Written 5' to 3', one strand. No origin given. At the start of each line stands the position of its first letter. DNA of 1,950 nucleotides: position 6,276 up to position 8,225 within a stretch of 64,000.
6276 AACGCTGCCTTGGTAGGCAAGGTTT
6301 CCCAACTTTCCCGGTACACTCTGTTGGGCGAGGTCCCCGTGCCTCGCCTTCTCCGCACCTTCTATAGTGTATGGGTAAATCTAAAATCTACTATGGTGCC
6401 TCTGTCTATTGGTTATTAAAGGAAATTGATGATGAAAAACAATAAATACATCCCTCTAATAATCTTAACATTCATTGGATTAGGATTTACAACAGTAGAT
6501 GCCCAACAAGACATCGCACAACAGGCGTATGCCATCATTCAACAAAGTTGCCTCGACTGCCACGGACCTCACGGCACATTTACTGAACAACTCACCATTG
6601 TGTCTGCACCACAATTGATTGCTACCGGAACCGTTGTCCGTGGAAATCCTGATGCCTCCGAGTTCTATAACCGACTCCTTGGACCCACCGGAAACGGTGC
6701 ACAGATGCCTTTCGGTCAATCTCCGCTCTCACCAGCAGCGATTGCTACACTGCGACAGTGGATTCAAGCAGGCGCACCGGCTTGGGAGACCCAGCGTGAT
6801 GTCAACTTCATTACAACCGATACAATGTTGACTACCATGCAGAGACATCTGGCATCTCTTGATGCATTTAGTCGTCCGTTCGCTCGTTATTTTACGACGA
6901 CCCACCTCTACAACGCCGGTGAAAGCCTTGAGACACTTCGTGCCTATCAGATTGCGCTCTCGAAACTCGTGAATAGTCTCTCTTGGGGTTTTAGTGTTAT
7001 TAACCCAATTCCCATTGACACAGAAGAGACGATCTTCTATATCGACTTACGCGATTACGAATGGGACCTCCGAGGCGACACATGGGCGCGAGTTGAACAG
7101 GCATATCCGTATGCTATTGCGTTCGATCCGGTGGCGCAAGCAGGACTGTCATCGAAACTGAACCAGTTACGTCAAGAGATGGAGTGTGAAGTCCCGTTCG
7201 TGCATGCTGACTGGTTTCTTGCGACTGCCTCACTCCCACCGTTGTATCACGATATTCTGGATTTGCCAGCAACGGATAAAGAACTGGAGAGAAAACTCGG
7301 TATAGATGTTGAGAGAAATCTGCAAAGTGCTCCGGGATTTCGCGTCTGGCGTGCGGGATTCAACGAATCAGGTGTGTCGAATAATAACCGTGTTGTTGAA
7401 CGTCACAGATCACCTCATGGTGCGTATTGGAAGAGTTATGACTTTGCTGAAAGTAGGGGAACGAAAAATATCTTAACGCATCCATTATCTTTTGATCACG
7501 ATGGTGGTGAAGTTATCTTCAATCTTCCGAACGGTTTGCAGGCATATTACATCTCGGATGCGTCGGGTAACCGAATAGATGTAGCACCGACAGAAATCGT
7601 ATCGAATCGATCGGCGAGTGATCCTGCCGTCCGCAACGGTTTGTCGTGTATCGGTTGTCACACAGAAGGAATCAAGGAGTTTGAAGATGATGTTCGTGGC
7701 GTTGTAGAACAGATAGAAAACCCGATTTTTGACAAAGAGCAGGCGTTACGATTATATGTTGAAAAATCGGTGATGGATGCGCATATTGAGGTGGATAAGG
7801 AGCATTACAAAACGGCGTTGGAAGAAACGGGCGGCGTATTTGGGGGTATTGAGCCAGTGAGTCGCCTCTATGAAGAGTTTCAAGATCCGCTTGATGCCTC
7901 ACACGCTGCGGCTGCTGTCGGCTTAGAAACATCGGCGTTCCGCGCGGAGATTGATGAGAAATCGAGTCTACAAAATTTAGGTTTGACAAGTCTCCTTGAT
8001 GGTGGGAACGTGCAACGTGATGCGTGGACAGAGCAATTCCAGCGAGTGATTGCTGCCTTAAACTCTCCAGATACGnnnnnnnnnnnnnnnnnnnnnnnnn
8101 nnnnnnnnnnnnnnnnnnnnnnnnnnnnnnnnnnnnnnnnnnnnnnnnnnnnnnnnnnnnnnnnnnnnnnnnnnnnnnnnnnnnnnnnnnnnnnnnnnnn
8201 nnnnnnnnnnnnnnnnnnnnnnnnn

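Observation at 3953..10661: Paralogous pair of giant surface proteins combining LRRs, a shared lectin-like domain, dockerin, and (in one) cohesin plus a Planctomycete-type cytochrome c head, both with a T9SS/FlgD-Ig-like C-terminal tail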

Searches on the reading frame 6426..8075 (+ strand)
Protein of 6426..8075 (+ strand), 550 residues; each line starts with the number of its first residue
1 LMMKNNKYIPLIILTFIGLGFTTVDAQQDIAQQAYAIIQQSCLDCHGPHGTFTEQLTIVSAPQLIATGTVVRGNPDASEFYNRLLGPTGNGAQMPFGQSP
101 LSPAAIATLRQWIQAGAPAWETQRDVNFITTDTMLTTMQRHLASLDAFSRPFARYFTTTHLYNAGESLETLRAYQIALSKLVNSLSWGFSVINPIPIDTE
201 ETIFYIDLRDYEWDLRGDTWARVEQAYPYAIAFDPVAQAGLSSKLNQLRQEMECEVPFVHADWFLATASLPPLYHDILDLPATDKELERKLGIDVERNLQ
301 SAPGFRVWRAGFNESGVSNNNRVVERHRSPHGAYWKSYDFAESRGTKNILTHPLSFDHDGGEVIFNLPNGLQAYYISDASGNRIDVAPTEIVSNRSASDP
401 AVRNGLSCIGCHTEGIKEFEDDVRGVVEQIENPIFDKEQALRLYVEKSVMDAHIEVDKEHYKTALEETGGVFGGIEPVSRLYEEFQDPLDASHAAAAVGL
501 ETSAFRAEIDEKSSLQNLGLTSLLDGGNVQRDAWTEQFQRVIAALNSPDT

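Call 10: search_solved_structures(query=window:6426-8075:+, max_evalue=10)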
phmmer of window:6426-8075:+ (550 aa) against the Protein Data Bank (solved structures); distinct sequences matched with E-value up to 10: 2.
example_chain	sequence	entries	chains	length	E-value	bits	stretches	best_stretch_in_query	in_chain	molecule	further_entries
6r2q_A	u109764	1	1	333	0.002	20.1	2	35-92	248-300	Cystathionine beta-synthase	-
3f2e_A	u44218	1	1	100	1.3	10.9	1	359-393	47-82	SIRV coat protein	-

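Call 12: search_protein_families(library=pfam, proteins=[window:6426-8075:+], max_evalue=1)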
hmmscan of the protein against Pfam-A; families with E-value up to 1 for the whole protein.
window:6426-8075:+ (550 aa): 7 families
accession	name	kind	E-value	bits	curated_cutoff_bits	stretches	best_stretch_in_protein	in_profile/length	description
PF09699.15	Paired_CXXCH_1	-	0.00057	19.9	20.6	1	39-57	6-24/41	Doubled CXXCH motif (Paired_CXXCH_1)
PF13442.11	Cytochrome_CBB3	-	0.0014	19.3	27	1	32-113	4-68/68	Cytochrome C oxidase, cbb3-type, subunit III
PF07635.16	PSCyt1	-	0.0021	19.1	22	1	42-86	1-48/59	Planctomycete cytochrome C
PF06934.16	CTI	-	0.021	13.9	25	1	94-162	88-153/692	Fatty acid cis/trans isomerase (CTI)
PF14522.11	Cytochrome_C7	-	0.06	13.6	24.8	0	38-52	40-54/67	Cytochrome c7 and related cytochrome c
PF14376.11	Haem_bd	-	0.1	13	27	1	25-49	25-49/133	Haem-binding domain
PF00034.26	Cytochrom_C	-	0.11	14.2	21.3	0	36-113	6-86/90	Cytochrome c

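Call 14: find_homologous_proteins(query=window:6426-8075:+)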
Query window:6426-8075:+ (550 aa): 2587 proteins with E <= 0.001 among 8000 candidates; the best 120 are listed.
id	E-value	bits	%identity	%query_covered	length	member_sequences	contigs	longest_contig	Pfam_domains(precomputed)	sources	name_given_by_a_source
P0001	0.0e+0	1033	82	99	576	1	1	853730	-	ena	-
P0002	1.5e-284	963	76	99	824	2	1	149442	PF14580.13,PF12799.14,PF13855.13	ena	-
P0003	2.2e-262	890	71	99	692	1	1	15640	PF07635.17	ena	-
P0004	4.6e-260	882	70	99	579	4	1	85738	PF13442.12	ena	-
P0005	3.8e-253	859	69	99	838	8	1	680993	PF14580.13,PF12799.14,PF13855.13,PF23952.2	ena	-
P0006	8.9e-250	848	69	97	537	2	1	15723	-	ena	-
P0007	2.2e-248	844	68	99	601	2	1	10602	PF07635.17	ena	-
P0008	4.0e-248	843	68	99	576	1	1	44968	-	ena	-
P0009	1.3e-247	841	68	99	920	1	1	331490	PF23598.2,PF14580.13,PF07635.17,PF12799.14,PF13855.13,PF23211.1,PF23952.2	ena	-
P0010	4.4e-247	839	69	99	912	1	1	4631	PF23598.2,PF14580.13,PF12799.14,PF13855.13,PF13442.12,PF23952.2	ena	-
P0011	1.2e-246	838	69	98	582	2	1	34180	-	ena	-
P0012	2.9e-246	837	69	99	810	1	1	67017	PF07635.17,PF12799.14,PF13855.13,PF23952.2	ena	-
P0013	4.6e-246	836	68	99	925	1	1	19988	PF23598.2,PF14580.13,PF12799.14,PF13855.13,PF23211.1,PF23952.2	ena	-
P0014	4.6e-245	833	69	97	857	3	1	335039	PF14580.13,PF12799.14,PF13855.13,PF23952.2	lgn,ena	-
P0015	3.5e-244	830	68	99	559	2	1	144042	PF07635.17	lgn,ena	-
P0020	2.6e-241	820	68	98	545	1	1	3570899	PF07635.17,PF13442.12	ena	-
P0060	7.4e-223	759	62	99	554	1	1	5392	PF07635.17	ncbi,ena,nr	ncbi:hypothetical protein F4Z98_11630 [Candidatus Poribacteria bacterium]|nr:hypothetical protein [C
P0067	6.1e-221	753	62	99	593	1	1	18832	PF07635.17,PF13442.12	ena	-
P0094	5.3e-217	740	62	99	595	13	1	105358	PF07635.17,PF13442.12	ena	-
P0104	3.0e-215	734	62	97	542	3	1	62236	PF07635.17,PF13442.12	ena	-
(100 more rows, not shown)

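Call 22: search_protein_families(library=pfam, alignment_id=A1, max_evalue=1)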
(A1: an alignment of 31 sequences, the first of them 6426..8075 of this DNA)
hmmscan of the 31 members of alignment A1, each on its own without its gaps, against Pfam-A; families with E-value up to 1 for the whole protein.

A. member 1, window:6426-8075:+ (550 aa): 7 families
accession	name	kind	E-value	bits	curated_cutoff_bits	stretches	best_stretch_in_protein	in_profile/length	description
PF09699.15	Paired_CXXCH_1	-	0.00057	19.9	20.6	1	39-57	6-24/41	Doubled CXXCH motif (Paired_CXXCH_1)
PF13442.11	Cytochrome_CBB3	-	0.0014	19.3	27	1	32-113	4-68/68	Cytochrome C oxidase, cbb3-type, subunit III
PF07635.16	PSCyt1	-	0.0021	19.1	22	1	42-86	1-48/59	Planctomycete cytochrome C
PF06934.16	CTI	-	0.021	13.9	25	1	94-162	88-153/692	Fatty acid cis/trans isomerase (CTI)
PF14522.11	Cytochrome_C7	-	0.06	13.6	24.8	0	38-52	40-54/67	Cytochrome c7 and related cytochrome c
PF14376.11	Haem_bd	-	0.1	13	27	1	25-49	25-49/133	Haem-binding domain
PF00034.26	Cytochrom_C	-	0.11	14.2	21.3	0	36-113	6-86/90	Cytochrome c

B. families by the number of members that match (of 31 scanned): 25 families
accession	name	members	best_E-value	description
PF07635.16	PSCyt1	31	4.9e-08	Planctomycete cytochrome C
PF09699.15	Paired_CXXCH_1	31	0.00012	Doubled CXXCH motif (Paired_CXXCH_1)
PF13442.11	Cytochrome_CBB3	30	1.6e-06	Cytochrome C oxidase, cbb3-type, subunit III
PF00034.26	Cytochrom_C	29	0.00062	Cytochrome c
PF06934.16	CTI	27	4.5e-05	Fatty acid cis/trans isomerase (CTI)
PF14522.11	Cytochrome_C7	21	0.018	Cytochrome c7 and related cytochrome c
PF14537.11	Cytochrom_c3_2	16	0.084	Cytochrome c3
PF11845.13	Tll0287-like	11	0.034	Tll0287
PF14376.11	Haem_bd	7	0.082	Haem-binding domain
PF22113.1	Mtrc-MtrF_II-IV_dom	7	0.091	Outer membrane cytochrome MtrC/MtrF-like, domains II/IV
PF03150.19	CCP_MauG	6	0.00075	Di-haem cytochrome c peroxidase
PF23952.1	LRR_EndoS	3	0.012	Endo-beta-N-acetylglucosaminidase EndoS LRR domain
PF03704.23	BTAD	3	0.013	Bacterial transcriptional activator domain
PF13873.12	Myb_DNA-bind_5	3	0.06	Myb/SANT-like DNA-binding domain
PF17915.7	zf_Rg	3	0.2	Reverse gyrase zinc finger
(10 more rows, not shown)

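Call 26: predict_structure(alignment_id=A1)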
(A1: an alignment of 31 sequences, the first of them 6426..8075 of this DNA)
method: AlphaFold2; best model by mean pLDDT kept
length: 550 residues; sequences in the alignment: 31
mean_pLDDT: 48.8   pTM: 0.30
mean pLDDT of the five models: 48.8, 48.4, 46.4, 43.2, 42.8
residues with pLDDT >= 90: 12; 70-90: 57; 50-70: 146; < 50: 335
segments of 3 or more residues with pLDDT < 50: 1-5, 15-25, 43-73, 87-92, 95-97, 116-171, 180-191, 210-237, 254-256, 258-278, 298-360, 364-373, 386-422, 442-458, 460-486
pLDDT, mean of each block of 10 residues (from residue 1): 47 44 50 62 42 36 37 47 53 52 70 47 31 43 39 31 35 50 43 58 55 43 42 48 62 52 38 43 67 53 33 28 39 43 32 37 44 52 46 27 25 27 61 72 44 45 41 31 50 75 89 90 83 70 81
secondary structure, 60 per line:
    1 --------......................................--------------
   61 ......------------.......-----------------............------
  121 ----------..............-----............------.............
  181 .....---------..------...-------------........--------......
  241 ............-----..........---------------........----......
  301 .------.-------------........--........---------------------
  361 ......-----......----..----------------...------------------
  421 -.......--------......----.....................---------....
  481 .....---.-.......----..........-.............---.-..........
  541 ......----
elements in order: H9-46 H61-66 H79-85 H103-114 H131-144 H150-161 H168-185 E203-205 H219-226 H235-252 E258-260 H261-267 H284-290 H295-301 E322-329 E332-339 E361-366 E372-377 H422-428 H437-442 H447-467 H477-485 H491-497 H502-511 H513-525 H531-546

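Call 28: search_solved_structures(query=A1, max_evalue=10)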
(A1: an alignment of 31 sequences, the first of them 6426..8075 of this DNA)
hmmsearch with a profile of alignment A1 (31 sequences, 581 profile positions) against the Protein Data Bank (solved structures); distinct sequences matched with E-value up to 10: 5.
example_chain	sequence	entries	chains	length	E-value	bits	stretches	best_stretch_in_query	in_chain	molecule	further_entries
5mab_A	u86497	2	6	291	0.00094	20.8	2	73-119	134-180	FoxE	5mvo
8snh_G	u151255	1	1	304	0.011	17.3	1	33-110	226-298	Cbb3-type cytochrome c oxidase subunit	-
7jlz_A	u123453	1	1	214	0.22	13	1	443-488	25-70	16S rRNA methylase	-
5ip0_A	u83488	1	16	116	0.7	11.3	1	485-530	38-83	PHA granule-associated protein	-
7o38_A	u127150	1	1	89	0.75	11.2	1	29-111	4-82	Cytochrome c-552 Ks_3357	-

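Call 37: search_protein_families(library=pfam, proteins=[P0001, P0004, P0015, P0020, P0060, P0067, P0094, P0104], max_evalue=0.1)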
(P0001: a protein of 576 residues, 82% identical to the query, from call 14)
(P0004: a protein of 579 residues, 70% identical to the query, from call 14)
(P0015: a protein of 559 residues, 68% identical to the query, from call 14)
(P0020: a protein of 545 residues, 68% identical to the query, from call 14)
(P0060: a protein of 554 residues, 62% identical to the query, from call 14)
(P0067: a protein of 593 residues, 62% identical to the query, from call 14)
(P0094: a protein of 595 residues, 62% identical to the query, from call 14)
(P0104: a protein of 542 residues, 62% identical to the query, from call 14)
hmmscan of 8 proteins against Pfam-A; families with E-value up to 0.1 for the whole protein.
P0001 (576 aa): 5 families
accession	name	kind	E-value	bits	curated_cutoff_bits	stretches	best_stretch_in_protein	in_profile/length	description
PF07635.16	PSCyt1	-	0.00038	21.4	22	1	40-93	1-56/59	Planctomycete cytochrome C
PF13442.11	Cytochrome_CBB3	-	0.0011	19.7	27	0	30-110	4-67/68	Cytochrome C oxidase, cbb3-type, subunit III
PF09699.15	Paired_CXXCH_1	-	0.0055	16.8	20.6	0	37-49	6-18/41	Doubled CXXCH motif (Paired_CXXCH_1)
PF06934.16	CTI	-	0.013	14.6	25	1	91-154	87-148/692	Fatty acid cis/trans isomerase (CTI)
PF00034.26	Cytochrom_C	-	0.02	16.7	21.3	0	35-49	7-21/90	Cytochrome c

P0004 (579 aa): 5 families
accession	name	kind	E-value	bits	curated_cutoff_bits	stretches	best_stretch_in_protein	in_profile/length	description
PF13442.11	Cytochrome_CBB3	-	1.2e-05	26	27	1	27-109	3-68/68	Cytochrome C oxidase, cbb3-type, subunit III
PF07635.16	PSCyt1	-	9.5e-05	23.4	22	1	38-91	1-56/59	Planctomycete cytochrome C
PF00034.26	Cytochrom_C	-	0.0045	18.7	21.3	0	30-47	4-21/90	Cytochrome c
PF09699.15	Paired_CXXCH_1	-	0.013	15.6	20.6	0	35-53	6-24/41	Doubled CXXCH motif (Paired_CXXCH_1)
PF14522.11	Cytochrome_C7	-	0.068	13.4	24.8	0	32-49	38-55/67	Cytochrome c7 and related cytochrome c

P0015 (559 aa): 3 families
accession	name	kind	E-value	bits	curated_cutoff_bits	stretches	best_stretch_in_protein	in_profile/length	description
PF07635.16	PSCyt1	-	1.2e-05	26.3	22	1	49-101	1-56/59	Planctomycete cytochrome C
PF13442.11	Cytochrome_CBB3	-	0.0081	16.9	27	0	39-57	4-22/68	Cytochrome C oxidase, cbb3-type, subunit III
PF09699.15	Paired_CXXCH_1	-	0.027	14.6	20.6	0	47-63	7-23/41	Doubled CXXCH motif (Paired_CXXCH_1)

P0020 (545 aa): 6 families
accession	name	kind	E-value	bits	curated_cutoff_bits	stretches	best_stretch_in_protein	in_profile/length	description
PF13442.11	Cytochrome_CBB3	-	1.6e-06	28.8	27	1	29-110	3-68/68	Cytochrome C oxidase, cbb3-type, subunit III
PF07635.16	PSCyt1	-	2.3e-05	25.4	22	1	40-92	1-56/59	Planctomycete cytochrome C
PF00034.26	Cytochrom_C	-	0.015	17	21.3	0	30-51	2-23/90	Cytochrome c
PF09699.15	Paired_CXXCH_1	-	0.016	15.3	20.6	0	37-50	6-19/41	Doubled CXXCH motif (Paired_CXXCH_1)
PF06934.16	CTI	-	0.02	13.9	25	1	79-116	77-113/692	Fatty acid cis/trans isomerase (CTI)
PF14522.11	Cytochrome_C7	-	0.047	14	24.8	0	31-51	35-55/67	Cytochrome c7 and related cytochrome c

P0060 (554 aa): 6 families
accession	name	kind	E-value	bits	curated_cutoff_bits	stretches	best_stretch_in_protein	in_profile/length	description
PF07635.16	PSCyt1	-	2.4e-06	28.5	22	1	41-93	1-56/59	Planctomycete cytochrome C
PF13442.11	Cytochrome_CBB3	-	4.8e-05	24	27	1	30-111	3-68/68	Cytochrome C oxidase, cbb3-type, subunit III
PF00034.26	Cytochrom_C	-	0.0041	18.9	21.3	0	34-53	5-24/90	Cytochrome c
PF06934.16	CTI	-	0.0053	15.8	25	1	80-162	76-153/692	Fatty acid cis/trans isomerase (CTI)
PF09699.15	Paired_CXXCH_1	-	0.0095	16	20.6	0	39-56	7-24/41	Doubled CXXCH motif (Paired_CXXCH_1)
PF10260.14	SAYSvFN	-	0.025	14.8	25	1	5-47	19-60/70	Uncharacterized conserved domain (SAYSvFN)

P0067 (593 aa): 7 families
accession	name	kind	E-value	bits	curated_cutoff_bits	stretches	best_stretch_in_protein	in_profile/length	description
PF07635.16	PSCyt1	-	5.2e-06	27.4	22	1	40-91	1-56/59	Planctomycete cytochrome C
PF13442.11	Cytochrome_CBB3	-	1.2e-05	25.9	27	1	29-109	3-68/68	Cytochrome C oxidase, cbb3-type, subunit III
PF06934.16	CTI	-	0.00015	20.9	25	1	78-159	76-153/692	Fatty acid cis/trans isomerase (CTI)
PF03704.23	BTAD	-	0.013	16.3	22.1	1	151-183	99-131/146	Bacterial transcriptional activator domain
PF09699.15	Paired_CXXCH_1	-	0.021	14.9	20.6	0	37-51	6-20/41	Doubled CXXCH motif (Paired_CXXCH_1)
PF00034.26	Cytochrom_C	-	0.026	16.3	21.3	0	32-51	4-23/90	Cytochrome c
PF03150.19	CCP_MauG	-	0.059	14.4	25.6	0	38-176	22-134/149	Di-haem cytochrome c peroxidase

P0094 (595 aa): 5 families
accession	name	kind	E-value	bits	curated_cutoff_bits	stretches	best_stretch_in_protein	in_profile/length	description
PF07635.16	PSCyt1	-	1.7e-06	29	22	1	41-93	1-56/59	Planctomycete cytochrome C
PF13442.11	Cytochrome_CBB3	-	8.9e-06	26.4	27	1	35-111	8-68/68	Cytochrome C oxidase, cbb3-type, subunit III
PF06934.16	CTI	-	0.01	14.9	25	1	78-119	74-115/692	Fatty acid cis/trans isomerase (CTI)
PF09699.15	Paired_CXXCH_1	-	0.021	14.9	20.6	0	38-53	6-21/41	Doubled CXXCH motif (Paired_CXXCH_1)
PF00034.26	Cytochrom_C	-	0.081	14.7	21.3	0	37-52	8-23/90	Cytochrome c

P0104 (542 aa): 7 families
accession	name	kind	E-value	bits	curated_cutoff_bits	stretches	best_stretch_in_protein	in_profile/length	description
PF07635.16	PSCyt1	-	2.7e-07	31.5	22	1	42-94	1-56/59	Planctomycete cytochrome C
PF13442.11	Cytochrome_CBB3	-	1.4e-05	25.8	27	1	31-112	3-68/68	Cytochrome C oxidase, cbb3-type, subunit III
PF06934.16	CTI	-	4.5e-05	22.7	25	1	81-206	76-199/692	Fatty acid cis/trans isomerase (CTI)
PF09699.15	Paired_CXXCH_1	-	0.0041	17.2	20.6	0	39-57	6-24/41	Doubled CXXCH motif (Paired_CXXCH_1)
PF00034.26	Cytochrom_C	-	0.018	16.8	21.3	0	34-56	4-26/90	Cytochrome c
PF14537.11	Cytochrom_c3_2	-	0.084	13.8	25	0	32-52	19-39/79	Cytochrome c3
PF11845.13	Tll0287-like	-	0.094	13.6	24.1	0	34-54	96-116/144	Tll0287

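Call 41: search_protein_representatives(alignment_id=A1)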
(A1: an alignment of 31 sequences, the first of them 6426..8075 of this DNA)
Query: 31 sequences, 581 profile positions. Proteins with E-value up to 0.001 (for the whole library): 14957; up to 1e-10: 4292; up to 1e-30: 2015. The best 150 are listed.
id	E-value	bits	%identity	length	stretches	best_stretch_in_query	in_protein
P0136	0.0e+00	1042.6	-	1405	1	8-580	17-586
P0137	2.3e-298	1006.9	-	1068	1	5-579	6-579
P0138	1.8e-295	997.3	-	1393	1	7-580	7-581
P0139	2.7e-292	986.8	-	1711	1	5-580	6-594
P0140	1.8e-291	984.1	-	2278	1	19-580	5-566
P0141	5.6e-291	982.5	-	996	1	1-579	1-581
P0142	8.7e-270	912.5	-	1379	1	6-579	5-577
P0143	2.4e-263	891.2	-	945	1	6-555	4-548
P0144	1.3e-262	888.8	-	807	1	6-546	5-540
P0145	1.7e-262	888.4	-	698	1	6-555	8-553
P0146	2.6e-261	884.5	-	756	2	86-558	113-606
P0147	3.0e-261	884.3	-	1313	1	1-580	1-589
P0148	8.4e-261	882.8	-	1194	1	5-549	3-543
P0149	2.0e-260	881.6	-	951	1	9-553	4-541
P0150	3.2e-259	877.6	-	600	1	7-559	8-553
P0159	3.7e-189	646.3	-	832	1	9-552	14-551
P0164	2.9e-165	567.4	-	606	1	8-540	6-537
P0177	6.0e-151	520.1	-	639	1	10-552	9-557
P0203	2.0e-143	495.3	-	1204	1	27-545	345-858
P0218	3.4e-141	487.9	-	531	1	16-542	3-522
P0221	2.2e-140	485.2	-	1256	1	26-550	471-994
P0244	3.8e-137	474.5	-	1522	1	24-554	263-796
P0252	6.2e-136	470.5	-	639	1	22-547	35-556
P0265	5.2e-134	464.2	-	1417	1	25-574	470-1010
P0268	7.8e-134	463.6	-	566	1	22-542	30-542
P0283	1.0e-131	456.6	-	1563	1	19-556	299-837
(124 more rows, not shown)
